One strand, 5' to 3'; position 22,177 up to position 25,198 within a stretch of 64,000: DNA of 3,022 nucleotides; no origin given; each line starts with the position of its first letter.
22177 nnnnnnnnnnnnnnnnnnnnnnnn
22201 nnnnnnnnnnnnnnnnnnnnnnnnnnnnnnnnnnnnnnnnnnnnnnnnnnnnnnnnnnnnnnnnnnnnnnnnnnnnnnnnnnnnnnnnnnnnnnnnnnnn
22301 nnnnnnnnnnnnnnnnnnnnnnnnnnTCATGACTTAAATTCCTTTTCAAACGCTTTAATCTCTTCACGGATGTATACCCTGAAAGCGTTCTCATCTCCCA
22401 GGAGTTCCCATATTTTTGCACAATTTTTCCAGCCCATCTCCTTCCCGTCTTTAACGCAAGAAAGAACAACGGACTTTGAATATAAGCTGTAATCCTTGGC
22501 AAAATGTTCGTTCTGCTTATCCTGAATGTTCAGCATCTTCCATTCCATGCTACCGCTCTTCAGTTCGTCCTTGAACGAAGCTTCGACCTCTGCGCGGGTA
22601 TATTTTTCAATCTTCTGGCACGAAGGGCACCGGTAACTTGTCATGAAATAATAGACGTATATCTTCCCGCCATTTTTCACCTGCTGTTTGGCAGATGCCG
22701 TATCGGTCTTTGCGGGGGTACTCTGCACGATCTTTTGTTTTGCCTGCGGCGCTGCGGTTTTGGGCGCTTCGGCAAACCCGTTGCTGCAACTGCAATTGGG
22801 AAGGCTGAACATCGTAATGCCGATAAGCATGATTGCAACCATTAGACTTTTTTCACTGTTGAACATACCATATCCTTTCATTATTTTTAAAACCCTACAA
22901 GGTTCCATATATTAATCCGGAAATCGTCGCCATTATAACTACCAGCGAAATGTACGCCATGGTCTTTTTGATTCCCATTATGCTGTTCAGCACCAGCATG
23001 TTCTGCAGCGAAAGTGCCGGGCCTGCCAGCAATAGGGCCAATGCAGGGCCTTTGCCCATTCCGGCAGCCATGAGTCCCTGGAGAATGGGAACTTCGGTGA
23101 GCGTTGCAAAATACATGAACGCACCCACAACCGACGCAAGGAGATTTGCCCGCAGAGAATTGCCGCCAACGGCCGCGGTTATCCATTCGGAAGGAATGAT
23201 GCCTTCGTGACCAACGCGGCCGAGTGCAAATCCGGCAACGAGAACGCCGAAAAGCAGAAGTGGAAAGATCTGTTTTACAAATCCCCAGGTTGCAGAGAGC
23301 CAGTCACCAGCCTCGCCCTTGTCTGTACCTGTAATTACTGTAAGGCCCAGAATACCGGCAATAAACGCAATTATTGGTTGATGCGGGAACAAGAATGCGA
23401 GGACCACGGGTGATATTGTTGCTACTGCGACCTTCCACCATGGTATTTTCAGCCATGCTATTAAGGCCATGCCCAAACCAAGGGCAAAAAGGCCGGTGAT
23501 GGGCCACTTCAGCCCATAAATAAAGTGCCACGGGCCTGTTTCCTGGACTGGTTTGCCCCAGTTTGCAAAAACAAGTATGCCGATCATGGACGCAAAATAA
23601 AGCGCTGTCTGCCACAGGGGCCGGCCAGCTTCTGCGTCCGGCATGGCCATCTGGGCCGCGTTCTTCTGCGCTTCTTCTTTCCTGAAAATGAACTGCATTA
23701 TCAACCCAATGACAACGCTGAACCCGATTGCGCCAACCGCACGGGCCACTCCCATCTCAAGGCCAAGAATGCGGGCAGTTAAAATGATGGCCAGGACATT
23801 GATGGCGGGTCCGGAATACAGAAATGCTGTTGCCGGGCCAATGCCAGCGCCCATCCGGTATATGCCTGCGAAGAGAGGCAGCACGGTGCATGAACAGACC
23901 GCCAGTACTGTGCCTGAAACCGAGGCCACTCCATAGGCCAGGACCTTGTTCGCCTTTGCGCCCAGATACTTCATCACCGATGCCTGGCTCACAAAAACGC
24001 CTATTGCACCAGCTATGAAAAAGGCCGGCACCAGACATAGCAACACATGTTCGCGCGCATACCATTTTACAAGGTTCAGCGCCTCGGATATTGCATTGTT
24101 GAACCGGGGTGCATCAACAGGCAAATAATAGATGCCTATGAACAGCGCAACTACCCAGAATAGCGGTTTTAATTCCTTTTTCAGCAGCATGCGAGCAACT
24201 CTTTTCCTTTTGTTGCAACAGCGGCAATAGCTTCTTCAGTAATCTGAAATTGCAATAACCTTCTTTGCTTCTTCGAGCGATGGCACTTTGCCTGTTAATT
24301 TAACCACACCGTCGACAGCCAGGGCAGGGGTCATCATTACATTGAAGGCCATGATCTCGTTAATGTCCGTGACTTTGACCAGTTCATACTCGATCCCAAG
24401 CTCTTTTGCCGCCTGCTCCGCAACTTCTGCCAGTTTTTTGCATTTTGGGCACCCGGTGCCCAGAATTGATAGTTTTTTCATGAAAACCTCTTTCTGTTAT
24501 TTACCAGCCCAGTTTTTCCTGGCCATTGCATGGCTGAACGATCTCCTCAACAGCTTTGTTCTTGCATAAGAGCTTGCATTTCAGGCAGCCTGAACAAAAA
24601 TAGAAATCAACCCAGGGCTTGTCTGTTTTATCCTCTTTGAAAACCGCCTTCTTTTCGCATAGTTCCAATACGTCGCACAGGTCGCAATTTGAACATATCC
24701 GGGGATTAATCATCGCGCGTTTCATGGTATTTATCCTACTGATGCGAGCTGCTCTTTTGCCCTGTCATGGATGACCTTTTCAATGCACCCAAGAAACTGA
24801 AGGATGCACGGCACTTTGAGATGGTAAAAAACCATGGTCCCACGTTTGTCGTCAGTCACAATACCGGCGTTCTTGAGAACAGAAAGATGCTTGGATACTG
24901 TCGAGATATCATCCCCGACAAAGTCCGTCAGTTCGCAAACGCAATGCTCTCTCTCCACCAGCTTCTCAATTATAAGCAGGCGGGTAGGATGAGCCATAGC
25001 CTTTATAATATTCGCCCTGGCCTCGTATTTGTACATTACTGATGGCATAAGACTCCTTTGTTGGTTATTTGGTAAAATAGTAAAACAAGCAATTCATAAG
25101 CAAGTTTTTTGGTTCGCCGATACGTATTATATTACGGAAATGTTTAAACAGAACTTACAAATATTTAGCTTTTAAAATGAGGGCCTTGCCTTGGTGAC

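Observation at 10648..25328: A 14.5-kb accessory segment (IS, two ABC exporters, ars operon, second metalloid-redox cluster) bounded by 98-bp direct repeats from the 5' end of a transmembrane AraC gene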

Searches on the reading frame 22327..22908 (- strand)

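Call 5: search_protein_families(library=pfam, proteins=[window:22327-22908:-])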
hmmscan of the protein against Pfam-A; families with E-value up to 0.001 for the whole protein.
window:22327-22908:- (193 aa): 0 families

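Call 36: search_protein_families(library=ncbifam, proteins=[window:22327-22908:-], max_evalue=0.01)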
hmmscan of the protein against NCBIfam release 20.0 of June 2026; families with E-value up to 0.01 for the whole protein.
window:22327-22908:- (193 aa): 1 family
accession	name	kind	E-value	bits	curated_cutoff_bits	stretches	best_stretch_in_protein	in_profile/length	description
NF040494.1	nitrored_ArsF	subfamily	6e-31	107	60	1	83-186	1-105/106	nitrophenyl compound nitroreductase subunit ArsF family protein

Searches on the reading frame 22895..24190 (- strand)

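Call 5: search_protein_families(library=pfam, proteins=[window:22895-24190:-])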
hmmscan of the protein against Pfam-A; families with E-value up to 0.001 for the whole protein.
window:22895-24190:- (431 aa): 1 family
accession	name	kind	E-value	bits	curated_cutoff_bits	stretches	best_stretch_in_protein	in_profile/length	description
PF03773.19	ArsP_1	-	5.3e-73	246.2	32.3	1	40-429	7-293/294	Predicted permease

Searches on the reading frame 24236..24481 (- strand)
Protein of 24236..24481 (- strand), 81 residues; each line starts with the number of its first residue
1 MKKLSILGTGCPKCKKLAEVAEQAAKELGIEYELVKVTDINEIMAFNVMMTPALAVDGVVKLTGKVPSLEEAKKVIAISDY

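Call 5: search_protein_families(library=pfam, proteins=[window:24236-24481:-])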
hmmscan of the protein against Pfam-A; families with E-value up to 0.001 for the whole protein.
window:24236-24481:- (81 aa): 1 family
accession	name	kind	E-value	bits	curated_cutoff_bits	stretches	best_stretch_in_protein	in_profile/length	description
PF13192.12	Thioredoxin_3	-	1e-26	93.2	24.8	1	3-76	2-75/76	Thioredoxin domain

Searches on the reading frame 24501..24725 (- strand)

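Call 5: search_protein_families(library=pfam, proteins=[window:24501-24725:-])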
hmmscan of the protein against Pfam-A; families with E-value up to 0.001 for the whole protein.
window:24501-24725:- (74 aa): 0 families

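Call 36: search_protein_families(library=ncbifam, proteins=[window:24501-24725:-], max_evalue=0.01)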
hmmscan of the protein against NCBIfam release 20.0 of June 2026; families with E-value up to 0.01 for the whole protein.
window:24501-24725:- (74 aa): 13 families
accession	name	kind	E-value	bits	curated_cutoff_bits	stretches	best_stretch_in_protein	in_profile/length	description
TIGR02179.1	PorD_KorD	subfamily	7e-06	26.1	60.05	1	4-61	20-74/78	2-oxoacid:acceptor oxidoreductase, delta subunit, pyruvate/2-ketoisovalerate family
NF041891.1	hdrA_Methbact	equivalog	0.00015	20.1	1300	1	4-60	567-619/762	ferredoxin:CoB-CoM heterodisulfide reductase subunit HdrA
NF040684.1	PorD_Arch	equivalog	0.00035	20.6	120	1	6-62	29-82/85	pyruvate synthase subunit PorD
NF045790.1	OxalOxreddelta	equivalog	0.00047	19.4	230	1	1-62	252-309/316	oxalate oxidoreductase subunit delta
TIGR04105.1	FeFe_hydrog_B1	subfamily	0.00082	18.1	450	1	10-67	112-167/462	monomeric [FeFe] hydrogenase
TIGR03287.1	methan_mark_16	hypoth_equivalog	0.0011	17.5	363.95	1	3-60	296-348/391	methanogenesis marker 16 metalloprotein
TIGR02700.1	flavo_MJ0208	hypoth_equivalog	0.0027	17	251.35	1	5-61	144-196/234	dihydromethanopterin reductase (acceptor)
NF040770.1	hetero_SS_HdrA2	exception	0.0032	15.6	1100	1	4-60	572-624/777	CoB-CoM heterodisulfide reductase HdrA2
NF007203.0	PRK09624.1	equivalog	0.0035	17.5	171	1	10-62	52-101/105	pyuvate ferredoxin oxidoreductase subunit delta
TIGR03224.1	benzo_boxA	equivalog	0.0048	15.9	459.2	1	2-61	3-58/411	benzoyl-CoA 2,3-epoxidase subunit BoxA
NF041778.1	hetero_SS_HdrA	equivalog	0.0064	14.4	1400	1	4-60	582-634/771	ferredoxin:CoB-CoM heterodisulfide reductase subunit HdrA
NF009410.0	PRK12771.1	subfamily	0.0072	14.9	516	1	11-61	514-562/566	NAD(P)-binding protein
NF041715.1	arsenate_red_ArrB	equivalog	0.0091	15.5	450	0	8-59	54-104/233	arsenate respiratory reductase iron-sulfur subunit ArrB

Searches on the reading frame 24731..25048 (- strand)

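Call 5: search_protein_families(library=pfam, proteins=[window:24731-25048:-])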
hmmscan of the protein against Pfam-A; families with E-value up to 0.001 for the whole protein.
window:24731-25048:- (105 aa): 2 families
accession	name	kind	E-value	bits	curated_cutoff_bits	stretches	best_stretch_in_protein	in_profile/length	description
PF01022.26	HTH_5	-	3.3e-13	49.7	22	1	20-65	1-46/47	Bacterial regulatory protein, arsR family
PF12840.13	HTH_20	-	4.3e-06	27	27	1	18-65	1-49/51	Helix-turn-helix domain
